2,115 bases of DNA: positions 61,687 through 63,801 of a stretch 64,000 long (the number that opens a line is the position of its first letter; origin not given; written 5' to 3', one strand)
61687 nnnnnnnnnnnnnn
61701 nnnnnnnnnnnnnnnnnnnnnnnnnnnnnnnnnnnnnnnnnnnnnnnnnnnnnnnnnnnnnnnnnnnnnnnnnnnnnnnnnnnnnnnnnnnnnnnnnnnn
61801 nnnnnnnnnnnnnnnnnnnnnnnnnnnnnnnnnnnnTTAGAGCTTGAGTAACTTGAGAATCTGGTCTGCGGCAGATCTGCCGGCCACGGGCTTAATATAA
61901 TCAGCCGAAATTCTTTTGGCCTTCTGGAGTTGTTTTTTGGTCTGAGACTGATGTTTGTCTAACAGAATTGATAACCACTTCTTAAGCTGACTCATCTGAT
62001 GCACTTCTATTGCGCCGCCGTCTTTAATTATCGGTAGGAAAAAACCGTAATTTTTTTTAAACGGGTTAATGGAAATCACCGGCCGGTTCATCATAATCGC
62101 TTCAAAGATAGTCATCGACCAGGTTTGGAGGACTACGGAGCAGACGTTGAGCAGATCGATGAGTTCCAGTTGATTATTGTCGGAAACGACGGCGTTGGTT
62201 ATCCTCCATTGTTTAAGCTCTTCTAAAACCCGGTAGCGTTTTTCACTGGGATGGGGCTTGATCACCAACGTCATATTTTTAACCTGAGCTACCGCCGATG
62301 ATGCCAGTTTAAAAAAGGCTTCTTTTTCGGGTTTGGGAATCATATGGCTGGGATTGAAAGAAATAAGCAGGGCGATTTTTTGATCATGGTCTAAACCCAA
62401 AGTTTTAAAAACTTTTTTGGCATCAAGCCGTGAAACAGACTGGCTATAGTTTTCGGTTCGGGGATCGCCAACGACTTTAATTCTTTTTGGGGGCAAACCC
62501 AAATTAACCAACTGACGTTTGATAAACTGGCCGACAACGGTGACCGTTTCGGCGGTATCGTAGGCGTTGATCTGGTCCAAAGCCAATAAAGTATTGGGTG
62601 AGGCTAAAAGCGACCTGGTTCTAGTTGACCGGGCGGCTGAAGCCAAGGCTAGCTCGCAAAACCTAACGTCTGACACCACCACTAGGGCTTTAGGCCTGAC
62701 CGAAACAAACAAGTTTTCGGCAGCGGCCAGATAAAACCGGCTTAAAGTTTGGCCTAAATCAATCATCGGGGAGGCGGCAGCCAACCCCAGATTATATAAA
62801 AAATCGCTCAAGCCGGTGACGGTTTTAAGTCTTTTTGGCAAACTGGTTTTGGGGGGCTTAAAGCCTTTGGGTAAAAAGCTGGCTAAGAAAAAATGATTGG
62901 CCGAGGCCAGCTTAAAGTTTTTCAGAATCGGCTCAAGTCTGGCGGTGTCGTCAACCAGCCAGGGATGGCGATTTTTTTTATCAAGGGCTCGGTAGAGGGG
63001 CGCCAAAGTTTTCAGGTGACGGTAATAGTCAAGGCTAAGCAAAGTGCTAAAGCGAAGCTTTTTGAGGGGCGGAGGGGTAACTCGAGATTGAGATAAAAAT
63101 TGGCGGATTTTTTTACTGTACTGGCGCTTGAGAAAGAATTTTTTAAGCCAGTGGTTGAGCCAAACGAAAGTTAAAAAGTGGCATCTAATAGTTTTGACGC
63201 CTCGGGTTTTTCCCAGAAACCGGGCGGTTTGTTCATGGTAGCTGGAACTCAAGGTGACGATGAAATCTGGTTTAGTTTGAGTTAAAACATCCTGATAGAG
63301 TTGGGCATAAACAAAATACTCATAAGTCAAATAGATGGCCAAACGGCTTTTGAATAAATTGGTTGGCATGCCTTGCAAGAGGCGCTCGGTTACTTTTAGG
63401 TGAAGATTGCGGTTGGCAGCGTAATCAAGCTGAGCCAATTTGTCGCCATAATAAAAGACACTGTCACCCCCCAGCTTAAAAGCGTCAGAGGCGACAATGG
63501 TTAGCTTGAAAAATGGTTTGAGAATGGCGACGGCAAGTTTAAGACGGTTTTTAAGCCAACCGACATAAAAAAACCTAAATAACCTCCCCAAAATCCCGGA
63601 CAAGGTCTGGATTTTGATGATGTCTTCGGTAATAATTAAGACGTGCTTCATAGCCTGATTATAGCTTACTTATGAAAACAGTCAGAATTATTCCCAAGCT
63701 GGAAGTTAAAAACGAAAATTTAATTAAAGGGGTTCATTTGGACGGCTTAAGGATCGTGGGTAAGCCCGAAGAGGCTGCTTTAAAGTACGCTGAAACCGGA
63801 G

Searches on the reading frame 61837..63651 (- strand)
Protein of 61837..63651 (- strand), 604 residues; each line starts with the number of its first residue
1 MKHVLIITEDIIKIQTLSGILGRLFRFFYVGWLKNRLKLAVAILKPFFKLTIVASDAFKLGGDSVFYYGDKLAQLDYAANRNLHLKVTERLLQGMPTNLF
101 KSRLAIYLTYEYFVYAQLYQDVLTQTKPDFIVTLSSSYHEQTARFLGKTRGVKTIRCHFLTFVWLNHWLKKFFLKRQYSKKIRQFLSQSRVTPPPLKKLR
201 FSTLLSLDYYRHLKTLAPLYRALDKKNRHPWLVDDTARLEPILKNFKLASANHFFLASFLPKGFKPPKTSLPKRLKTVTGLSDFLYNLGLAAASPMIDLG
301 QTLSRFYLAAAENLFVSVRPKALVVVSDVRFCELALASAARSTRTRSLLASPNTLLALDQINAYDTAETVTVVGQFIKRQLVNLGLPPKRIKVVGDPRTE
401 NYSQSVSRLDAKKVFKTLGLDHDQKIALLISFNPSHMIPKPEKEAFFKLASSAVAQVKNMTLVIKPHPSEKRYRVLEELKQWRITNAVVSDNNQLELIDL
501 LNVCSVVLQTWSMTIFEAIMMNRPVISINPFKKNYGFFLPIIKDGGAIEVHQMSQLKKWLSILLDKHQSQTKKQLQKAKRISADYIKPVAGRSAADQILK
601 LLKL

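Call 8: search_protein_families(library=pfam, proteins=[window:61837-63651:-], max_evalue=0.01)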
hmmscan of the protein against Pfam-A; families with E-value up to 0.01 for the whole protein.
window:61837-63651:- (604 aa): 3 families
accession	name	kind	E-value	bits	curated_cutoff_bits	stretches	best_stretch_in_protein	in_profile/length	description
PF02350.25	Epimerase_2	-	1.8e-09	37.3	30.6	1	377-528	133-284/347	UDP-N-acetylglucosamine 2-epimerase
PF04464.20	Glyphos_transf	-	0.00012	21.6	22.1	1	390-535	159-299/367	CDP-Glycerol:Poly(glycerophosphate) glycerophosphotransferase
PF13579.12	Glyco_trans_4_4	-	0.0017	19.1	29.7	0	362-395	123-156/158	Glycosyl transferase 4-like domain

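Call 71: find_encoding_contigs(protein=window:61837-63651:-, flank=10000, max_places=1)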
Protein window:61837-63651:- (604 aa): 24 contigs read that carry it; 1 place shown.
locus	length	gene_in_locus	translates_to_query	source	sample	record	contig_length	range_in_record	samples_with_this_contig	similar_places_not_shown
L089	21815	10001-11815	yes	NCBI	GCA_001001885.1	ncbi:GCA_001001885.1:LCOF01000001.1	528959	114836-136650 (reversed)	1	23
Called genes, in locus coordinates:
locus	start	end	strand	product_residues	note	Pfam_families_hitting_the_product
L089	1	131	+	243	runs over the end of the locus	PF08003:Methyltransf_9, PF05175:MTS, PF01209:Ubie_methyltran, PF13489:Methyltransf_23, PF06325:PrmA, PF07021:MetW, PF13847:Methyltransf_31, PF08241:Methyltransf_11, +6 more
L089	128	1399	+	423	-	PF13440:Polysacc_synt_3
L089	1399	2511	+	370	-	PF01041:DegT_DnrJ_EryC1, PF00155:Aminotran_1_2 (weak), PF01212:Beta_elim_lyase (weak)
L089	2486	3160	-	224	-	PF01209:Ubie_methyltran, PF13489:Methyltransf_23, PF02353:CMAS, PF05175:MTS (weak), PF13847:Methyltransf_31, PF08241:Methyltransf_11, PF08242:Methyltransf_12, PF13649:Methyltransf_25, +2 more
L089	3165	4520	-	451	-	-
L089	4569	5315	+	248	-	PF02353:CMAS (weak), PF13489:Methyltransf_23, PF01209:Ubie_methyltran (weak), PF01728:FtsJ (weak), PF13847:Methyltransf_31, PF08241:Methyltransf_11, PF08242:Methyltransf_12, PF13649:Methyltransf_25, +2 more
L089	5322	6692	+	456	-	-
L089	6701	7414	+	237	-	PF00535:Glycos_transf_2, PF13641:Glyco_tranf_2_3 (faint)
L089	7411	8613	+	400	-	-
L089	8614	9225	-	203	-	PF00117:GATase, PF07685:GATase_3, PF01174:SNO (weak), PF07722:Peptidase_C26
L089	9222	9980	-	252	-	PF00977:His_biosynth, PF02581:TMP-TENI (faint), PF05690:ThiG (faint), PF01180:DHO_dh (faint)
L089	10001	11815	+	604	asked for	PF02350:Epimerase_2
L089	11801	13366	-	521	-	PF13231:PMT_2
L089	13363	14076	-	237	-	PF00106:adh_short, PF01370:Epimerase, PF13561:adh_short_C2, PF00106:adh_short (weak)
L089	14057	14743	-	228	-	PF02348:CTP_transf_3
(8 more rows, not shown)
